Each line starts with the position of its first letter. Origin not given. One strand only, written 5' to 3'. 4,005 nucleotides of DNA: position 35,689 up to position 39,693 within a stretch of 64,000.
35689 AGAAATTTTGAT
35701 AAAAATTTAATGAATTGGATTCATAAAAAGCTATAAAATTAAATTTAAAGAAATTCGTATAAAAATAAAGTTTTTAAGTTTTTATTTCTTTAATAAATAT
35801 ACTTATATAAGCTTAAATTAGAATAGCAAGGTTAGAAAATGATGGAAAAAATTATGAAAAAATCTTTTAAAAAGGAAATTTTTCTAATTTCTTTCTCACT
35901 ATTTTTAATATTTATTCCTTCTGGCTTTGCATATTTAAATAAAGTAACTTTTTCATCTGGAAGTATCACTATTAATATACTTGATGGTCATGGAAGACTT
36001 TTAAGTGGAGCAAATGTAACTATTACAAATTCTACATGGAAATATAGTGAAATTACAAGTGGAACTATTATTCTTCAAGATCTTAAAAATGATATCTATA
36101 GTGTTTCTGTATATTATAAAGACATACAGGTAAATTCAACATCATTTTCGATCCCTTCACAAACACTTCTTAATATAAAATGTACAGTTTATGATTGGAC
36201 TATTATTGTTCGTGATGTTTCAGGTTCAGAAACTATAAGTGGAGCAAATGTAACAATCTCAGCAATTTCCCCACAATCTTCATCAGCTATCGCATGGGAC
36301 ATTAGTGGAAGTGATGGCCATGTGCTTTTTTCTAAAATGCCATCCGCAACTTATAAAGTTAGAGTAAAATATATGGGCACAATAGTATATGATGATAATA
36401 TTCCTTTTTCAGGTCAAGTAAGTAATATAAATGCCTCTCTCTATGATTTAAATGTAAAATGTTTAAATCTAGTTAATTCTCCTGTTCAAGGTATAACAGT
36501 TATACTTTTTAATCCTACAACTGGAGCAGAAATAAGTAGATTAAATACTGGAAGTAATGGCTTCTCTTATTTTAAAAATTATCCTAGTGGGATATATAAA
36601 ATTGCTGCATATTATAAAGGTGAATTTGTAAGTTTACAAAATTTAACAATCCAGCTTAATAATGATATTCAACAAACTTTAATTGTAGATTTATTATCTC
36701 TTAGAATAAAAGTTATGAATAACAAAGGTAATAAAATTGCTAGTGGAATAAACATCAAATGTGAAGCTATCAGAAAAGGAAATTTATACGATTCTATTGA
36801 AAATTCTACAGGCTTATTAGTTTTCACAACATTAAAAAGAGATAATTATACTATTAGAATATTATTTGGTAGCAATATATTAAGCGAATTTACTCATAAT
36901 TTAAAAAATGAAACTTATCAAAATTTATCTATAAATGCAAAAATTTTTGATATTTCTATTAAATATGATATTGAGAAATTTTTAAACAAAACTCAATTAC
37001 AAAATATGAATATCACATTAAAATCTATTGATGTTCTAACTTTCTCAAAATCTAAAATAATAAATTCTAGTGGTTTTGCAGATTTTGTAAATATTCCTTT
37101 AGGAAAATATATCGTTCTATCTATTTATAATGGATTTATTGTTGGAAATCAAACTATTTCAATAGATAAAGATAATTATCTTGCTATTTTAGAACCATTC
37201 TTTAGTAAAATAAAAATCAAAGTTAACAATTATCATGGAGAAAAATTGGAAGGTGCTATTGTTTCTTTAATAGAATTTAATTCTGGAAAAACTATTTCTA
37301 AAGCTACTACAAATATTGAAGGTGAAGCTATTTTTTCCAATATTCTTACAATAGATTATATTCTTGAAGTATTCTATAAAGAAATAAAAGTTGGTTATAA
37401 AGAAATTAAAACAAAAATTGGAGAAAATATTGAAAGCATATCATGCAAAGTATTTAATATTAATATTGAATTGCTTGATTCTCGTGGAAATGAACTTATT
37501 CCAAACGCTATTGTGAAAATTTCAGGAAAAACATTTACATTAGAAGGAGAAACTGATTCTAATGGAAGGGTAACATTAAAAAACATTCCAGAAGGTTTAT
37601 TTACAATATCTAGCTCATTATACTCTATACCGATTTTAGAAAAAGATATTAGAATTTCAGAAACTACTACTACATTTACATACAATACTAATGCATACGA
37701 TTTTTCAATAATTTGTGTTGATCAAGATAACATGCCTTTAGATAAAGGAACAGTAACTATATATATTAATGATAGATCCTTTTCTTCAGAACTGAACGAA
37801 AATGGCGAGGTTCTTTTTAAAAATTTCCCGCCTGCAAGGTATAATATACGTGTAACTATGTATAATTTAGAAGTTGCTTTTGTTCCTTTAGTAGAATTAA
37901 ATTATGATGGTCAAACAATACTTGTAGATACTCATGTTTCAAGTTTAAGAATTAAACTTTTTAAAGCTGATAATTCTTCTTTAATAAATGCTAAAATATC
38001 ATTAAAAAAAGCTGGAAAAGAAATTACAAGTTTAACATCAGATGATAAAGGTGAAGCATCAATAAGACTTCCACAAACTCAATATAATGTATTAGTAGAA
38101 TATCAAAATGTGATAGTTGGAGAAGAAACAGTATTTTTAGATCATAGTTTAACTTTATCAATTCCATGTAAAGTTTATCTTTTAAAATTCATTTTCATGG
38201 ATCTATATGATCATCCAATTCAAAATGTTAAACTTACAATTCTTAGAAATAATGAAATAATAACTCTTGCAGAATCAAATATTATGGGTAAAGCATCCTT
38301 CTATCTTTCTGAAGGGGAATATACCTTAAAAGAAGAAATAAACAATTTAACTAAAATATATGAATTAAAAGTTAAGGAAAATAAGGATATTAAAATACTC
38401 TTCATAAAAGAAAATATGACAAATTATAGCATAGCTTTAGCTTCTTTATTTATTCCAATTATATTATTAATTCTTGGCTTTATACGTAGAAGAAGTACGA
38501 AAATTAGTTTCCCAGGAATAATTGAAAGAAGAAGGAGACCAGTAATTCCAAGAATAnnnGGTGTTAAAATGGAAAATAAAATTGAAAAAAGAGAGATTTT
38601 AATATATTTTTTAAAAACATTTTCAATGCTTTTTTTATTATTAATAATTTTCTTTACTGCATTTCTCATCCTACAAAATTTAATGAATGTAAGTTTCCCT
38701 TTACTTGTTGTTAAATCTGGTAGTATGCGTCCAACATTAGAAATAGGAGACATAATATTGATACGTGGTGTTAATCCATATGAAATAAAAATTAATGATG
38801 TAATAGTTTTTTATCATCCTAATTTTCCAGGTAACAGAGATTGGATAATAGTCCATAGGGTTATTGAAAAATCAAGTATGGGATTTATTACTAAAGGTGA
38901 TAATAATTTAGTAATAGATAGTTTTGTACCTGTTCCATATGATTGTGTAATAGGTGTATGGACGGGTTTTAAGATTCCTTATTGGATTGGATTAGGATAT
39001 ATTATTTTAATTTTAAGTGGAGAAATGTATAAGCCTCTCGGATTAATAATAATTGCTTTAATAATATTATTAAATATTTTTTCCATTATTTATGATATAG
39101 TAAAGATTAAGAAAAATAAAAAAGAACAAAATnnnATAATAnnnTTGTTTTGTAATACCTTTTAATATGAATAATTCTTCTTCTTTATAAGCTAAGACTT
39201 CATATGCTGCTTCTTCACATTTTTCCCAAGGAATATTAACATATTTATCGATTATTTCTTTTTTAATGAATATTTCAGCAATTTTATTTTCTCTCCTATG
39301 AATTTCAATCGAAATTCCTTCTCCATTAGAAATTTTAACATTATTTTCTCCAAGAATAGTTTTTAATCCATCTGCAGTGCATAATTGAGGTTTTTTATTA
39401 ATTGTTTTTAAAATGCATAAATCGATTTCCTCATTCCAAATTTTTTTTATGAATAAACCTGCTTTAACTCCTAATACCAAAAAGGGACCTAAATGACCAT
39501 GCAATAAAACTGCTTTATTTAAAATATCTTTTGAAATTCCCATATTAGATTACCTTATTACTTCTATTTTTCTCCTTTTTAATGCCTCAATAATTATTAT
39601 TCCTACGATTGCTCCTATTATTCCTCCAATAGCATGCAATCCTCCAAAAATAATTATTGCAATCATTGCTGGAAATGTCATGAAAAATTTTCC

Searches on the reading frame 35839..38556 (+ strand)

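Call 35: search_protein_families(library=pfam, proteins=[window:35839-38556:+], max_evalue=0.00001)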
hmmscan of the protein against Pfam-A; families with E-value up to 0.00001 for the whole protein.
window:35839-38556:+ (906 aa): 8 families
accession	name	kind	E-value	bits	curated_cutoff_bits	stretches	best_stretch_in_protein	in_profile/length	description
PF13620.12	CarboxypepD_reg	-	6.3e-31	107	32.3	0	124-182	6-60/82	Carboxypeptidase regulatory-like domain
PF17802.7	SpaA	-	2.9e-21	75.9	23.1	0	460-509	6-56/91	Prealbumin-like fold domain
PF24025.1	Ig_DR_A0283-like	-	5.8e-13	49.5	27.1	0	457-509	8-60/102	DR_A0283-like, Ig-like domain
PF17210.9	SdrD_B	-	5.4e-11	43.1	29.7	0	213-259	21-66/112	SdrD B-like domain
PF13715.12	CarbopepD_reg_2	-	1.7e-09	38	32.2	0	546-612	6-70/88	CarboxypepD_reg-like domain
PF11974.14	bMG3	-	1.6e-07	31.7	34.9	0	467-501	25-58/103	Bacterial alpha-2-macroglobulin MG3 domain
PF17789.7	MG4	-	2.3e-06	28.1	24.7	0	539-580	16-58/95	Macroglobulin domain MG4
PF09430.16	EMC7_beta-sandw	-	6.8e-06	26.7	26.6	0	633-678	6-51/122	ER membrane protein complex subunit 7, beta-sandwich domain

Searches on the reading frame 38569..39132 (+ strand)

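Call 35: search_protein_families(library=pfam, proteins=[window:38569-39132:+], max_evalue=0.00001)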
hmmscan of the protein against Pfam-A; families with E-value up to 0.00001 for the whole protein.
window:38569-39132:+ (188 aa): 1 family
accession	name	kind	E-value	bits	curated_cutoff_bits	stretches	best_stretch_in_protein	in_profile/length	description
PF10502.14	Peptidase_S26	-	1.8e-06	28.5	22.9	1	25-99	5-78/168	Signal peptidase, peptidase S26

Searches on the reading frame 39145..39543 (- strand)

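Call 35: search_protein_families(library=pfam, proteins=[window:39145-39543:-], max_evalue=0.00001)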
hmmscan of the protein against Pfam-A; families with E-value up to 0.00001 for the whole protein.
window:39145-39543:- (133 aa): 1 family
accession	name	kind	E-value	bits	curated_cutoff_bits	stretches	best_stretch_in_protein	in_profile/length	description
PF02663.19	FmdE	-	5.9e-06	26.8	22.9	1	14-121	1-128/133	FmdE, Molybdenum formylmethanofuran dehydrogenase operon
